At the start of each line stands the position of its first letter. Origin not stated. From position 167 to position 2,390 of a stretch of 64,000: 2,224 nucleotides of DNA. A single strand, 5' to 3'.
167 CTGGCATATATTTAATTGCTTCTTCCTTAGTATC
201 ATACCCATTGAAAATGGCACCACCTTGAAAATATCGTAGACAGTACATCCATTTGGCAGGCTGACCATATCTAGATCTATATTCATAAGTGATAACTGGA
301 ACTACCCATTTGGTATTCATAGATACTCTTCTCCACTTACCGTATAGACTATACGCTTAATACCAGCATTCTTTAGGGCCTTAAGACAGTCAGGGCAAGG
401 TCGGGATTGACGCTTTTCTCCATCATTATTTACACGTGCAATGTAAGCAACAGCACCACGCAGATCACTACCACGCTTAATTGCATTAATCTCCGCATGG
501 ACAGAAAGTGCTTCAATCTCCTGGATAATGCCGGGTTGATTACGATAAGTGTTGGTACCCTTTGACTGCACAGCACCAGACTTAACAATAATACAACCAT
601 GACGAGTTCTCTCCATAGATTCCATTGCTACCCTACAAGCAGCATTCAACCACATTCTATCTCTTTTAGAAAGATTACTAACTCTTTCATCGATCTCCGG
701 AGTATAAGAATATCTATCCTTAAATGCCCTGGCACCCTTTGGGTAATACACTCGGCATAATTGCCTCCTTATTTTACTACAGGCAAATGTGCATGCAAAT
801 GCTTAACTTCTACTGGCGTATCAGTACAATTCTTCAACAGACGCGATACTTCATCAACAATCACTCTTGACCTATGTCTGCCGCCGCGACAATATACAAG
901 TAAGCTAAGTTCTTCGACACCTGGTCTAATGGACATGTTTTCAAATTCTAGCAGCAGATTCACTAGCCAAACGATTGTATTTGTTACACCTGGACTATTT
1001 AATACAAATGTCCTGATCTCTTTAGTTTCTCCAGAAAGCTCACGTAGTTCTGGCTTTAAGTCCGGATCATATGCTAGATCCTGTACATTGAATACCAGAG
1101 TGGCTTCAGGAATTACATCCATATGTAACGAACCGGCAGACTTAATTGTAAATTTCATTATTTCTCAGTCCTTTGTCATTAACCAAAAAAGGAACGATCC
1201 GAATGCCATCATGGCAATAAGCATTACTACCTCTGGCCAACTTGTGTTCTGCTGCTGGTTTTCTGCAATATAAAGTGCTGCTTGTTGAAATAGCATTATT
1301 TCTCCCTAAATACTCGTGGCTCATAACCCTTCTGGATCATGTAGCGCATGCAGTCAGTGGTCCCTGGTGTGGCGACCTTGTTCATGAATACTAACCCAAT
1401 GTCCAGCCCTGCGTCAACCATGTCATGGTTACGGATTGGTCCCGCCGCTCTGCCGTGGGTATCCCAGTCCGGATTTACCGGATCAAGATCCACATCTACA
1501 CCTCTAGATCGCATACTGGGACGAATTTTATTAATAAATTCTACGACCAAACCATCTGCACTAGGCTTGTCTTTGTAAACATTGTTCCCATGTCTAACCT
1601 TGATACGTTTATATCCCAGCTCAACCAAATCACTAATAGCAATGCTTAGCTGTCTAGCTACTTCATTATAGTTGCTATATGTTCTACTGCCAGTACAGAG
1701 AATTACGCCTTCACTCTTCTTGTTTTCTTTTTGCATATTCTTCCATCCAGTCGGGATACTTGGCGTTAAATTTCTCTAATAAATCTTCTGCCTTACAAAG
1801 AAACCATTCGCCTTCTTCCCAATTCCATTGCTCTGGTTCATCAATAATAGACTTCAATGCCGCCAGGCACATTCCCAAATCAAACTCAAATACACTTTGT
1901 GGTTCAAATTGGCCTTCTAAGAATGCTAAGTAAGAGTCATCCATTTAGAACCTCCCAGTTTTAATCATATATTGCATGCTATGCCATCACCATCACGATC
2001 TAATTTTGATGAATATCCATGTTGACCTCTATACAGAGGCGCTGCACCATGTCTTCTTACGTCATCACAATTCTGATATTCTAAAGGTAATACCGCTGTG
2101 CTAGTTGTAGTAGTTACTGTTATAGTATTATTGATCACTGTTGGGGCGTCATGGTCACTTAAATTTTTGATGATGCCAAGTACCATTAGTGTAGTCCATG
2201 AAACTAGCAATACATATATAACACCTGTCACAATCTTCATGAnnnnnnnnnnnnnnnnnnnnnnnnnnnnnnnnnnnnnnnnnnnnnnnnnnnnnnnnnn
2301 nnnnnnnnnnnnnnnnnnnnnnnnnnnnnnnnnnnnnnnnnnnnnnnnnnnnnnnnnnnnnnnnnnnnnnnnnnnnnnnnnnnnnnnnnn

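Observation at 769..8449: Extended RNA repair/modification island around T4-type Pnkp and RNA ligase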

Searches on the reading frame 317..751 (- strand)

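Call 5: search_protein_families(library=pfam, max_evalue=0.01, proteins=[window:317-751:-])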
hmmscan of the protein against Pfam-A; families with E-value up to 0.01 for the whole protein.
window:317-751:- (144 aa): 2 families
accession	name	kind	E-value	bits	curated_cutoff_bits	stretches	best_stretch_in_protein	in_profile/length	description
PF00383.29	dCMP_cyt_deam_1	-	6.8e-12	45.6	25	1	30-137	3-101/102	Cytidine and deoxycytidylate deaminase zinc-binding region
PF14437.12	MafB19-deam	-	5.4e-06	26.8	27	1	46-139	20-102/142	MafB19-like deaminase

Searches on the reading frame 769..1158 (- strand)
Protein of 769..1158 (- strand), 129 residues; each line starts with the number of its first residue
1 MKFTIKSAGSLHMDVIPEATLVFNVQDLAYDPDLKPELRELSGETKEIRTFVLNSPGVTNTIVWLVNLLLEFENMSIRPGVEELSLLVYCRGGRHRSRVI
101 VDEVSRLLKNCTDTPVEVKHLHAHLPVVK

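Call 5: search_protein_families(library=pfam, max_evalue=0.01, proteins=[window:769-1158:-])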
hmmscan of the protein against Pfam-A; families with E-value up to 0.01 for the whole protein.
window:769-1158:- (129 aa): 1 family
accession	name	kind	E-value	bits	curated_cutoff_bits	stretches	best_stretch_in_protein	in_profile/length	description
PF22740.1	PapZ_C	-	5.3e-17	62.6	27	1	3-122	3-119/121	RapZ C-terminal domain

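Call 7: search_protein_families(library=phrogs, max_evalue=0.001, proteins=[window:769-1158:-])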
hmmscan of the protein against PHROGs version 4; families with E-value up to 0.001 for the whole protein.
window:769-1158:- (129 aa): 1 family
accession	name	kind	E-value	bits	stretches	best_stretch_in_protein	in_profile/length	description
phrog_18111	-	other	2.3e-16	60.9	1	1-128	1-119/128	ATPase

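Call 27: search_dna_similar(query=window:769-1158:-, collection=phages, mode=protein, max_rows=40, max_evalue=0.001)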
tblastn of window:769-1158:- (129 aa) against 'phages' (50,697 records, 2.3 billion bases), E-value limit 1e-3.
Records with a match: 20; places in all: 20; records where one place covers at least 80% of the query: 3.
Best place of each record, by identity: <60% 20.
By first word of the organism name: Streptomyces 9; Bacteriophage 5; Listeria 4; Thermobifida 1; Rhodobacter 1.
By host as written in the record: Streptomyces griseus ATCC 10137 5; - 5; Listeria monocytogenes 4; Streptomyces griseus subsp. griseus ATCC 10137 3; Thermobifida fusca NTU22 1; Streptomyces griseus 1; Rhodobacter capsulatus YW1 1.
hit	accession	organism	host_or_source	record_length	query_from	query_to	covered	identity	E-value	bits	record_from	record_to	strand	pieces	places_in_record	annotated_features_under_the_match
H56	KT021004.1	Thermobifida phage P1312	Thermobifida fusca NTU22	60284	2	128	98%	30.5%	5e-5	47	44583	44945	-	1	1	ABC-ATPase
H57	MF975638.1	Streptomyces phage Abt2graduatex2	Streptomyces griseus ATCC 10137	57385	1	108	84%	34.3%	6e-10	61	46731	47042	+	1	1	RNA binding protein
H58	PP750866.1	Streptomyces phage Geonosis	Streptomyces griseus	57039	5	107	80%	35.6%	2e-8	57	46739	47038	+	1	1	nucleotide-binding protein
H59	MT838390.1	Bacteriophage sp.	human fecal samples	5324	1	112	87%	31.3%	4e-6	50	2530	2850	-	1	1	record has no annotation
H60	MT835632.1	Bacteriophage sp.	human fecal samples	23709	1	97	75%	32.0%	2e-5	48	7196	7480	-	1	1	record has no annotation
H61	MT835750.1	Bacteriophage sp.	human fecal samples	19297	6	105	78%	30.3%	1e-4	46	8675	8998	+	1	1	record has no annotation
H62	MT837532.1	Bacteriophage sp.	human fecal samples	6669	18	110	72%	31.2%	1e-4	45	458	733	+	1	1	record has no annotation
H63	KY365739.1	Streptomyces phage BabyGotBac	Streptomyces griseus ATCC 10137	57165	5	97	72%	31.2%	1e-4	45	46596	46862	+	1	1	RNA binding protein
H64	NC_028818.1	Streptomyces phage TP1604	Streptomyces griseus subsp. griseus ...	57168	5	97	72%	31.2%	1e-4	45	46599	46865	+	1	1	ATPase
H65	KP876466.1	Streptomyces phage TP1604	Streptomyces griseus subsp. griseus ...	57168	5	97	72%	31.2%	1e-4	45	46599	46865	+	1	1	RNA binding protein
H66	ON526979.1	Streptomyces phage Asis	Streptomyces griseus ATCC 10137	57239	5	97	72%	31.2%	1e-4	45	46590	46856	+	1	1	55: RNA binding protein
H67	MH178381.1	Streptomyces phage BayC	Streptomyces griseus ATCC 10137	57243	5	97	72%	31.2%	1e-4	45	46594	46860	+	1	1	55: RNA binding protein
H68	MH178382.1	Streptomyces phage Salete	Streptomyces griseus ATCC 10137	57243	5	97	72%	31.2%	1e-4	45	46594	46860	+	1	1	55: RNA binding protein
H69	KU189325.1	Streptomyces phage Maih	Streptomyces griseus subsp. griseus ...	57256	5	97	72%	31.2%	1e-4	45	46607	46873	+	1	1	RNA binding protein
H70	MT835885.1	Bacteriophage sp.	human fecal samples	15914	18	108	71%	31.9%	8e-4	43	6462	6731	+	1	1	record has no annotation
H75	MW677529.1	Rhodobacter phage RcZahn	Rhodobacter capsulatus YW1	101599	31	124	73%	26.6%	8e-5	46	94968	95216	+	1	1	140: RapZ-like protein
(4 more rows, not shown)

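Call 40: search_protein_families(library=ncbifam, max_evalue=0.01, proteins=[window:769-1158:-])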
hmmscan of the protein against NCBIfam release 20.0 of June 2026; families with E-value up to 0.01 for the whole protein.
window:769-1158:- (129 aa): 1 family
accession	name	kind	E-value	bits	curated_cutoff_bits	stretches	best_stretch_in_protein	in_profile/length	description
NF003828.1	PRK05416.1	equivalog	4.1e-12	46.2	244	1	15-120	173-275/278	RNase adapter RapZ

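Call 49: search_protein_families(library=padloc, max_evalue=0.01, proteins=[window:769-1158:-])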
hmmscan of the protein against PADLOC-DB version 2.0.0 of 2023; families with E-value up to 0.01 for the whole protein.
window:769-1158:- (129 aa): 0 families

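Call 51: find_related_loci(query=window:769-1158:-, collection=viral_contigs, flank=10000)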
Query window:769-1158:- (129 aa) in viral_contigs; peptide patterns used: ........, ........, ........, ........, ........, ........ (x = any residue, [..] = any of these).
4 stretches matched a pattern; 1 encode a relative of the query (tblastn E <= 1e-3); 1 distinct loci.
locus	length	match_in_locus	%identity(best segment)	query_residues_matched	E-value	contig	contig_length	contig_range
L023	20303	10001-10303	28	24-129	1e-9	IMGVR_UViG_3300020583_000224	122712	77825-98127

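Call 70: get_annotated_region(hit=H57, flank=4000)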
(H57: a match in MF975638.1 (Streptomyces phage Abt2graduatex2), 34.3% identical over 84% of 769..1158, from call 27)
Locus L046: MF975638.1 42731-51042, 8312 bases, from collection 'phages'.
description: Streptomyces phage Abt2graduatex2, complete genome.
organism: Streptomyces phage Abt2graduatex2 (NCBI taxid 2041353)
taxonomy: Viruses; Duplodnaviria; Heunggongvirae; Uroviricota; Caudoviricetes; Woodruffvirus
host: Streptomyces griseus ATCC 10137; source: soil; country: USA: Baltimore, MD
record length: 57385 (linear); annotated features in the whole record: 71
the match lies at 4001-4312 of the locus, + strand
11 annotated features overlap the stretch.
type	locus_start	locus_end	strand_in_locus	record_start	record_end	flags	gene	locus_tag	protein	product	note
CDS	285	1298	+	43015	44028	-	-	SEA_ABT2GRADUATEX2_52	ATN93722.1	hypothetical protein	-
CDS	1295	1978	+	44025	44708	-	-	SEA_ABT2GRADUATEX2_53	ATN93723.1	hypothetical protein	-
CDS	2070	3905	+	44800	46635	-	-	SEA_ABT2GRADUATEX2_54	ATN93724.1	DNA helicase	-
CDS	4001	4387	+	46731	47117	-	-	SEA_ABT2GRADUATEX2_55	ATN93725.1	RNA binding protein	RNase adapter protein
CDS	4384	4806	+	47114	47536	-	-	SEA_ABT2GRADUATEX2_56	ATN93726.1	hypothetical protein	-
CDS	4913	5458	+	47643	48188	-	-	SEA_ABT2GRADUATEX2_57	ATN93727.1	hypothetical protein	-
CDS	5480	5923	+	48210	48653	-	-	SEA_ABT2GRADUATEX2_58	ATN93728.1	hypothetical protein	-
CDS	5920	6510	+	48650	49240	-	-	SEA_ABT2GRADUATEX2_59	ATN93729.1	RuvC-like resolvase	RuvC resolvase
CDS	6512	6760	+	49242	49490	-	-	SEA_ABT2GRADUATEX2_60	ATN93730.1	hypothetical protein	-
CDS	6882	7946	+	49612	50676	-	-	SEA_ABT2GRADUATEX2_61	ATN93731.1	hypothetical protein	-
CDS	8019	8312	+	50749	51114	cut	-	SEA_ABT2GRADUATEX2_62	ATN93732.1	hypothetical protein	-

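Call 71: get_annotated_region(hit=H56, flank=4000)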
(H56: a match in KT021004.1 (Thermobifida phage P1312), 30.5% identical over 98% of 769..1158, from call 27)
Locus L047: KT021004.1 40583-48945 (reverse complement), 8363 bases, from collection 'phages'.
description: Thermobifida phage P1312, complete genome.
organism: Thermobifida phage P1312 (NCBI taxid 1661715)
taxonomy: Viruses; Duplodnaviria; Heunggongvirae; Uroviricota; Caudoviricetes
host: Thermobifida fusca NTU22; source: compost; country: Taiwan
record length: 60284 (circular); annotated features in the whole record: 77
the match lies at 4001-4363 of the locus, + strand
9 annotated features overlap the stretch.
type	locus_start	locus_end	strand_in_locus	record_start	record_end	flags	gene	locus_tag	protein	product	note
CDS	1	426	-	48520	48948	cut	-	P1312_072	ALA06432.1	hypothetical protein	-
CDS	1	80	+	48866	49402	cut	-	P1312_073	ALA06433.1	hypothetical protein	-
CDS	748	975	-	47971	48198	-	-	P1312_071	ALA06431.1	transcriptional regulator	Helix-turn-helix XRE-family like proteins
CDS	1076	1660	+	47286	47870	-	-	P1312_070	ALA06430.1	hypothetical protein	similar to WP_036322164 Microbispora sp. ATCC PTA-5024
CDS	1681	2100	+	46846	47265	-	-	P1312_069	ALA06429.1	hypothetical protein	-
CDS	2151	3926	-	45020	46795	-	-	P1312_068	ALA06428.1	intergrase/recombinase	-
CDS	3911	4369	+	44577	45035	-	-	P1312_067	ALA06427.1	ABC-ATPase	-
CDS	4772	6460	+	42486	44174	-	-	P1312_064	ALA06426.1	hypothetical protein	similar to WP_017602419 Nocardiopsis lucentensis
CDS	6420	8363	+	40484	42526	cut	-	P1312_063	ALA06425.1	DNA segregation ATPase FtsK/SpoIII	-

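Call 72: get_annotated_region(hit=H75, flank=4000)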
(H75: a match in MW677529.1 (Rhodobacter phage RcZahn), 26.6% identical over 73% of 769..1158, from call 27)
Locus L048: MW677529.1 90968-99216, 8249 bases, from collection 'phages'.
description: Rhodobacter phage RcZahn, complete genome.
organism: Rhodobacter phage RcZahn (NCBI taxid 2835984)
taxonomy: Viruses; Duplodnaviria; Heunggongvirae; Uroviricota; Caudoviricetes
host: Rhodobacter capsulatus YW1; source: water; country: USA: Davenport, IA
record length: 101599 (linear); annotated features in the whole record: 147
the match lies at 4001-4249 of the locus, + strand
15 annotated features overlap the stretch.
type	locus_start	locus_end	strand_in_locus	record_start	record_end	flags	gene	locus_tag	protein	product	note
CDS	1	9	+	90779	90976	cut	131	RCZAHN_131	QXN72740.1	hypothetical protein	-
CDS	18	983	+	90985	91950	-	132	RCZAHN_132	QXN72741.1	helix-turn-helix DNA binding domain protein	helix-turn-helix DNA binding domain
CDS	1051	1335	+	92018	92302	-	133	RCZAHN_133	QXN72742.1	hypothetical protein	-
CDS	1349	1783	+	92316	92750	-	134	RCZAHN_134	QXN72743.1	acetyltransferase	-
CDS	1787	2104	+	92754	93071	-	135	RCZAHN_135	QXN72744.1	helix-turn-helix DNA binding domain protein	helix-turn-helix DNA binding domain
CDS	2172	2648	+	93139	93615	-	136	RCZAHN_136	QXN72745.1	ParB-like nuclease domain protein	ParB-like nuclease domain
CDS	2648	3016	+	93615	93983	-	137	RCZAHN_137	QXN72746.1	hypothetical protein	-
CDS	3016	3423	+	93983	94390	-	138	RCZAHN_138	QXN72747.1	hypothetical protein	-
CDS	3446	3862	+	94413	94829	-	139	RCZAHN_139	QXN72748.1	hypothetical protein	-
CDS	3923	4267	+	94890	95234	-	140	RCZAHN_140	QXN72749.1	RapZ-like protein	-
CDS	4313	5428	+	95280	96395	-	141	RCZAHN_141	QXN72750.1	AAA-ATPase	-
CDS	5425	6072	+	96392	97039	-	142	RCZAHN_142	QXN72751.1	deacetylase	-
CDS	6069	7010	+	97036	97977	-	143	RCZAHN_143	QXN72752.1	NAD-dependent epimerase/dehydratase family protein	-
CDS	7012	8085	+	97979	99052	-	144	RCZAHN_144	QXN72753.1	aminotransferase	-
CDS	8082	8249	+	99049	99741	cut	145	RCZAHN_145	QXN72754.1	methyltransferase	-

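Call 79: search_solved_structures(query=window:769-1158:-, max_evalue=0.01, show_alignments=1)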
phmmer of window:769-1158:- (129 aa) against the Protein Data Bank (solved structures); distinct sequences matched with E-value up to 0.01: 3.
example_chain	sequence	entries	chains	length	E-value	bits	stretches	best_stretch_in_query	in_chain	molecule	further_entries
5o5s_A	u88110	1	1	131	0.0012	21.9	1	15-108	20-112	RNase adapter protein RapZ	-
5o5o_A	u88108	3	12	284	0.0046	20.1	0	16-107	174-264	RNase adapter protein RapZ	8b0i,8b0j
5o5q_A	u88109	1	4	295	0.0049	20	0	16-107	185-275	RNase adapter protein RapZ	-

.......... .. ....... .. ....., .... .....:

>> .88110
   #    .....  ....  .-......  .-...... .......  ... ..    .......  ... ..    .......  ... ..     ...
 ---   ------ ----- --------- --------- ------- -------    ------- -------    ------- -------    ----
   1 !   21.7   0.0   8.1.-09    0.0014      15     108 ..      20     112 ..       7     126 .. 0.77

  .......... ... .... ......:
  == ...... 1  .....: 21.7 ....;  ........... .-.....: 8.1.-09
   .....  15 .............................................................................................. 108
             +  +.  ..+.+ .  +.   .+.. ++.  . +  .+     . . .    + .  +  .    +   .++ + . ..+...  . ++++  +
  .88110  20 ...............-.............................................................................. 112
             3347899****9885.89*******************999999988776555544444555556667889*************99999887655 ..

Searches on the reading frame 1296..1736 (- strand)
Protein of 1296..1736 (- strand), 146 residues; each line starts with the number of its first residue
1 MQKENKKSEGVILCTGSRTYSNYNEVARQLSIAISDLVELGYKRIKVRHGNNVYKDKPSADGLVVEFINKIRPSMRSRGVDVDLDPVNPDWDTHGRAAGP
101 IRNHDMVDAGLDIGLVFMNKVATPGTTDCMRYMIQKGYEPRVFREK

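Call 5: search_protein_families(library=pfam, max_evalue=0.01, proteins=[window:1296-1736:-])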
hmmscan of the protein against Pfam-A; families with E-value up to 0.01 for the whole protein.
window:1296-1736:- (146 aa): 0 families

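Call 7: search_protein_families(library=phrogs, max_evalue=0.001, proteins=[window:1296-1736:-])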
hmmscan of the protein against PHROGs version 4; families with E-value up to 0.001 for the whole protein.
window:1296-1736:- (146 aa): 2 families
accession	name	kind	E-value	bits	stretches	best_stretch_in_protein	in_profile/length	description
phrog_289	-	other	9e-17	62.1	1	3-144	16-139/500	GTP-binding domain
phrog_16939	-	unknown function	2.2e-06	28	1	12-145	3-123/330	-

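Call 40: search_protein_families(library=ncbifam, max_evalue=0.01, proteins=[window:1296-1736:-])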
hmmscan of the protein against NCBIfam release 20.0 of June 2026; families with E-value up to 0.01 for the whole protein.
window:1296-1736:- (146 aa): 0 families

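Call 48: search_protein_families(library=pfam, max_evalue=10, proteins=[window:1296-1736:-])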
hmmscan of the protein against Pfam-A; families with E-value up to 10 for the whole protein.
window:1296-1736:- (146 aa): 0 families

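Call 49: search_protein_families(library=padloc, max_evalue=0.01, proteins=[window:1296-1736:-])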
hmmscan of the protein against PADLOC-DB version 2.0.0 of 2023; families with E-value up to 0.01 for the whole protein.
window:1296-1736:- (146 aa): 0 families

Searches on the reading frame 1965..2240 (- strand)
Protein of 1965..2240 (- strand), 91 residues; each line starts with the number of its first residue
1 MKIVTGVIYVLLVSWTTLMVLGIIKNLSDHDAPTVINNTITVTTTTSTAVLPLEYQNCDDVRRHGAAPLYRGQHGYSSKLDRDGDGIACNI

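Call 5: search_protein_families(library=pfam, max_evalue=0.01, proteins=[window:1965-2240:-])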
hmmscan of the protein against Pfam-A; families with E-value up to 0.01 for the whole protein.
window:1965-2240:- (91 aa): 1 family
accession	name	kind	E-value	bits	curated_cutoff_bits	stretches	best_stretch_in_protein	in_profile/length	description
PF05901.16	Excalibur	-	1.8e-14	54.3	22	1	55-89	1-35/36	Excalibur calcium-binding domain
